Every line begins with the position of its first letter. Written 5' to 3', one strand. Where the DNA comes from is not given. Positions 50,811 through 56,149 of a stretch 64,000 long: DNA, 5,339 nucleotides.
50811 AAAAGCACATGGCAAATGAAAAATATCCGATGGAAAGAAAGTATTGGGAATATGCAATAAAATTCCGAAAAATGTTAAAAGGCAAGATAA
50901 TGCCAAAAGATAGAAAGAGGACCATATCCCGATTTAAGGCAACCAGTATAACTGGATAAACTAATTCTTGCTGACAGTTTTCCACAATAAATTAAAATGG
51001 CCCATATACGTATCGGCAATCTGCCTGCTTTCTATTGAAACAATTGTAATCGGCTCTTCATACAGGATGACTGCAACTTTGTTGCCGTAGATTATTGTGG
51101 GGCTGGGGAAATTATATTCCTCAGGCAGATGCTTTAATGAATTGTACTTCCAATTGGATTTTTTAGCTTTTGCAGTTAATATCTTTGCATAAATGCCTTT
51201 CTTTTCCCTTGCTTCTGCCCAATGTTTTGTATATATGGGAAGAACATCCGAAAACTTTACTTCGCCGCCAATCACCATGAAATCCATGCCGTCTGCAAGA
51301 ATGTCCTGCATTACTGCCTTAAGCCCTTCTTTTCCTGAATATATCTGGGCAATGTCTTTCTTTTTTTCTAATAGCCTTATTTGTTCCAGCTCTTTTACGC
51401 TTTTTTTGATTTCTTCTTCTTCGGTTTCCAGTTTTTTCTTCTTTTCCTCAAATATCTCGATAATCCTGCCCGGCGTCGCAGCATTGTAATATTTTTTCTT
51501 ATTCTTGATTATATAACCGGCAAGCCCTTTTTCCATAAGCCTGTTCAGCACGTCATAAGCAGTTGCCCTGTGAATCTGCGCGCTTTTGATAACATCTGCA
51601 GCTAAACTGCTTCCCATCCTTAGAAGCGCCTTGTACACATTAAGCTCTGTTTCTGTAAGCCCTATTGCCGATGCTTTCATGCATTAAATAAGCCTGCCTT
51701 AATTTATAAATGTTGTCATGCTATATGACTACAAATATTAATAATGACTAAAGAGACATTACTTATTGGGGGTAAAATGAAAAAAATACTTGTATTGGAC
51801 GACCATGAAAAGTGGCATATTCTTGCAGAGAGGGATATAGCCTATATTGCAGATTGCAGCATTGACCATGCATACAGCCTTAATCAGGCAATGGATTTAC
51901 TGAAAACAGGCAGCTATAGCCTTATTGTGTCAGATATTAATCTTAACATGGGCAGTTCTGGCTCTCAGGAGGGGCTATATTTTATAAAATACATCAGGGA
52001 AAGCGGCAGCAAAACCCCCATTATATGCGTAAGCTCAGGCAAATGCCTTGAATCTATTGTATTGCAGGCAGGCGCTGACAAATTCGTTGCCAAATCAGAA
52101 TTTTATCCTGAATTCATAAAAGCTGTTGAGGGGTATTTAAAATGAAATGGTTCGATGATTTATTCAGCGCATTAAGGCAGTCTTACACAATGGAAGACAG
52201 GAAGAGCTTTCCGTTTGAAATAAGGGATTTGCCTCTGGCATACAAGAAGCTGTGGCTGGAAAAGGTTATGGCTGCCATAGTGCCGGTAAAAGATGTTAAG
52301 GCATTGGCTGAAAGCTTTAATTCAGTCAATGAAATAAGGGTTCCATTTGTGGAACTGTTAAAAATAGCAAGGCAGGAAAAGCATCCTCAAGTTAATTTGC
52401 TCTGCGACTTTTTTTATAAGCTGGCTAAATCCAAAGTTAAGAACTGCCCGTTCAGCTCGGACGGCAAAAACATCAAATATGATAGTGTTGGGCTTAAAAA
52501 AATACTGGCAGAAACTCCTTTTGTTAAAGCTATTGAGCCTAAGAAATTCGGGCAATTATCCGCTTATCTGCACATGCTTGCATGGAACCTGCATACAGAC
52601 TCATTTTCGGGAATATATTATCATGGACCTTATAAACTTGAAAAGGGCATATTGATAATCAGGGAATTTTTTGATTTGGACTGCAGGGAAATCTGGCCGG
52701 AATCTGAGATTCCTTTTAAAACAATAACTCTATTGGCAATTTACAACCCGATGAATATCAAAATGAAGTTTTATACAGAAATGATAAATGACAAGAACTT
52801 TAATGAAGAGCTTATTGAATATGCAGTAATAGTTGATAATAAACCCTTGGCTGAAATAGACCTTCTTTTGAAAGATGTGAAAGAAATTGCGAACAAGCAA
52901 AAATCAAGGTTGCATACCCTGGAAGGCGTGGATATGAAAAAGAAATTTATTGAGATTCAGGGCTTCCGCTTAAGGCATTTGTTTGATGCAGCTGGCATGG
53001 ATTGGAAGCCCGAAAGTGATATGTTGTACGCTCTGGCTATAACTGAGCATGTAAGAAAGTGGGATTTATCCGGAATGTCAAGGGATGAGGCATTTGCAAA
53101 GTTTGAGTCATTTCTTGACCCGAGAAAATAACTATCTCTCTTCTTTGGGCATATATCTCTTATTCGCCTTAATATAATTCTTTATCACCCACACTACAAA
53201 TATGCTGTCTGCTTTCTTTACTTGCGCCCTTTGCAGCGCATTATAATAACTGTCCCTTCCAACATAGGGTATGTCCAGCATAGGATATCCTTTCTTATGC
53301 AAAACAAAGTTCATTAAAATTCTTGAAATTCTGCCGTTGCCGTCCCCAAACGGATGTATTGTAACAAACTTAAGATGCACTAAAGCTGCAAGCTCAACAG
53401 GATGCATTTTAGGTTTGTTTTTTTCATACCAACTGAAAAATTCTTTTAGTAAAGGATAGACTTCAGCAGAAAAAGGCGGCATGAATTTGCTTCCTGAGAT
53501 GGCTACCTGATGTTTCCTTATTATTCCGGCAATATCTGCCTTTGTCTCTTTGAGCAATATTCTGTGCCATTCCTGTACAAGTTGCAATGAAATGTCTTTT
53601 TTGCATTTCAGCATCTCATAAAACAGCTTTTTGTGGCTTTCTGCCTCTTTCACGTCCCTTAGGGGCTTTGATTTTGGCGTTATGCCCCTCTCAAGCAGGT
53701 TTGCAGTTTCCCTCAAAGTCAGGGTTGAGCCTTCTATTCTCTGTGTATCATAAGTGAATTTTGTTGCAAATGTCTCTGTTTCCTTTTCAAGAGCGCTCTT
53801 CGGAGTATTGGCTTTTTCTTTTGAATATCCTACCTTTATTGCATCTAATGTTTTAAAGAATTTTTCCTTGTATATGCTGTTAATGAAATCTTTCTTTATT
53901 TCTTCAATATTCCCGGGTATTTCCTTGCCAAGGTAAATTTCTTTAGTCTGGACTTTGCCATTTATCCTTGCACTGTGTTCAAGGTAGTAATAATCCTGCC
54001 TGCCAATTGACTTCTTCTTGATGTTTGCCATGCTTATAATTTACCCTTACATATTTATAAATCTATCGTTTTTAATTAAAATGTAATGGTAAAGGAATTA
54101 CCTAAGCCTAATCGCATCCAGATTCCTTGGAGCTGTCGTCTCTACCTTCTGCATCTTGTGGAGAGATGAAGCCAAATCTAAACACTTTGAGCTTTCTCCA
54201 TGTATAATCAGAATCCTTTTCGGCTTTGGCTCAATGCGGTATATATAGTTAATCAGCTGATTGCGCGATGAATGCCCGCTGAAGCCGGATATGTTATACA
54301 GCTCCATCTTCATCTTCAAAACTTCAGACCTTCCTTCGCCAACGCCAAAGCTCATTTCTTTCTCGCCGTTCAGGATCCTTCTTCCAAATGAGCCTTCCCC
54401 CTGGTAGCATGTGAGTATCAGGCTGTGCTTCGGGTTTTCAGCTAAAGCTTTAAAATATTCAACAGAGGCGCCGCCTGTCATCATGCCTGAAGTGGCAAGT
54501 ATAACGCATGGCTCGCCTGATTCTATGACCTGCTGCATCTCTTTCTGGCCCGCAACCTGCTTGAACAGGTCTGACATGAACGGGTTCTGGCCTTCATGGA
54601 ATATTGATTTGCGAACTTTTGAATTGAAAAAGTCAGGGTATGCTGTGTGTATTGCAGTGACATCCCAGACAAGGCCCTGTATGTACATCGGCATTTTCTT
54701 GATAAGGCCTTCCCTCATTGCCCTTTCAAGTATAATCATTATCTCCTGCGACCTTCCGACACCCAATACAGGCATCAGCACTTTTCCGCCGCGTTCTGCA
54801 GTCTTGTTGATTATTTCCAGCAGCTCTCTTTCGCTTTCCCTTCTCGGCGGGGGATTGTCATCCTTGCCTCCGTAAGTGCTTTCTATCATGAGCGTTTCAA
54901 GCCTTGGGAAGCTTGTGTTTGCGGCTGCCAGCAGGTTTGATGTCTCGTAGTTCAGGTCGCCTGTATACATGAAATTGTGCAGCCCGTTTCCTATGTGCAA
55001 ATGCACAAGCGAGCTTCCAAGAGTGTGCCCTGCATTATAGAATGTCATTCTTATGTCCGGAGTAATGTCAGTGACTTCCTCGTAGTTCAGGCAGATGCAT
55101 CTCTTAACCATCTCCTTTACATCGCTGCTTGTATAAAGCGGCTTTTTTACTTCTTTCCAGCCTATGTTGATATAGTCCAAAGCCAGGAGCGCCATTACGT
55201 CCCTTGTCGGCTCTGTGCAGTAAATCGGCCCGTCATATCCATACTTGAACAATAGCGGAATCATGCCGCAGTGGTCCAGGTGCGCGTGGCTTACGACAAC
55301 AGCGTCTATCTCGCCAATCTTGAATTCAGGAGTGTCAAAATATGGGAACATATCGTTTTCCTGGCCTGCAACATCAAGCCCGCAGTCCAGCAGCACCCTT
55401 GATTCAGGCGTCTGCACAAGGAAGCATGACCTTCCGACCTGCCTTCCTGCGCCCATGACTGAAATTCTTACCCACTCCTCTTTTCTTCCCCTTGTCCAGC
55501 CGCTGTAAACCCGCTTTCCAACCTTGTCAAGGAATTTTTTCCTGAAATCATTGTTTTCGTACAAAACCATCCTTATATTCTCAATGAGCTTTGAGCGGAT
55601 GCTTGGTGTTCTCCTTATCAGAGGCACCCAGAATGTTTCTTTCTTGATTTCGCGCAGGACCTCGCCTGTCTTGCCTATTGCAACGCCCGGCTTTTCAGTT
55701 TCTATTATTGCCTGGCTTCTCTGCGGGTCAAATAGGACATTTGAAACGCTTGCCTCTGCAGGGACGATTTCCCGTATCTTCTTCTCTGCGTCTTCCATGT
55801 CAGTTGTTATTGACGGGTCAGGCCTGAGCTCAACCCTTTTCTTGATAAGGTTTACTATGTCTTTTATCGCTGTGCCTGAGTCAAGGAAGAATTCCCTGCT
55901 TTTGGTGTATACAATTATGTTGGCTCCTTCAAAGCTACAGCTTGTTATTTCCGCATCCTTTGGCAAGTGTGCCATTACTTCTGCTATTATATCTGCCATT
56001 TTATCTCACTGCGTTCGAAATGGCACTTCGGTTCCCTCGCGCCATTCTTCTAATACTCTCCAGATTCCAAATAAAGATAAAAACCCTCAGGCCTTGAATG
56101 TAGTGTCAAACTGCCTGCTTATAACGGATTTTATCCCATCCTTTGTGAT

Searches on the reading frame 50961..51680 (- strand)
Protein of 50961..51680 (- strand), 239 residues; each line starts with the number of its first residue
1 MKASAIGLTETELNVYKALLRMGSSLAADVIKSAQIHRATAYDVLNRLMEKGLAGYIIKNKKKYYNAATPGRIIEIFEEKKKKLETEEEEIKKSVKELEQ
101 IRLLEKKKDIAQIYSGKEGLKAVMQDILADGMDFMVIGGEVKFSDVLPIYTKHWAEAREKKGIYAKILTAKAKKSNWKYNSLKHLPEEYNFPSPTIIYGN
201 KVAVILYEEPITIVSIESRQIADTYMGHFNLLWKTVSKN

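Call 55: search_protein_families(library=pfam, proteins=[window:50961-51680:-], max_evalue=0.001)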
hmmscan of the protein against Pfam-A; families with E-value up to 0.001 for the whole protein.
window:50961-51680:- (239 aa): 1 family
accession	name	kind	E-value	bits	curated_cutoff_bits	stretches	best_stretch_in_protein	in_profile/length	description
PF01978.25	TrmB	-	1.7e-14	53.9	25.6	1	5-70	3-67/68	Sugar-specific transcriptional regulator TrmB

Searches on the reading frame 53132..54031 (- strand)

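Call 55: search_protein_families(library=pfam, proteins=[window:53132-54031:-], max_evalue=0.001)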
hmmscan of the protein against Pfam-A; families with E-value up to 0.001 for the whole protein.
window:53132-54031:- (299 aa): 1 family
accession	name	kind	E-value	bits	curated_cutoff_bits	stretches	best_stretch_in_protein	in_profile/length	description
PF02661.23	Fic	-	3.2e-21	76.4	24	1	147-244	2-93/93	Fic/DOC family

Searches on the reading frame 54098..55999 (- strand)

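Call 28: search_protein_families(library=pfam, proteins=[window:54098-55999:-], max_evalue=0.0001)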
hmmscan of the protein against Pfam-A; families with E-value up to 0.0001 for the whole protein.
window:54098-55999:- (633 aa): 7 families
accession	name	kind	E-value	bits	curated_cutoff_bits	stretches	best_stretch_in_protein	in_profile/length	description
PF10996.14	Beta-Casp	-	1.9e-28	99.8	27.7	1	418-542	2-120/120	Beta-Casp domain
PF17214.9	KH_TffA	-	1.2e-18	67.3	22.6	1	3-64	6-67/68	Transcription termination factor FttA, KH domain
PF16661.11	Lactamase_B_6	-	2.7e-15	56.7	27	1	195-362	2-175/193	Metallo-beta-lactamase superfamily domain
PF07521.17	RMMBL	-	1.2e-14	54.4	21.6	1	561-624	2-63/63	Zn-dependent metallo-hydrolase RNA specificity domain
PF00753.33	Lactamase_B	-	3.1e-13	50.5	22.7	1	188-263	4-76/196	Metallo-beta-lactamase superfamily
PF12706.13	Lactamase_B_2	-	3.8e-12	46.7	27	1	201-357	2-151/200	Beta-lactamase superfamily domain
PF07650.23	KH_2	-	2.9e-05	24.2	22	0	77-121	8-53/78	KH domain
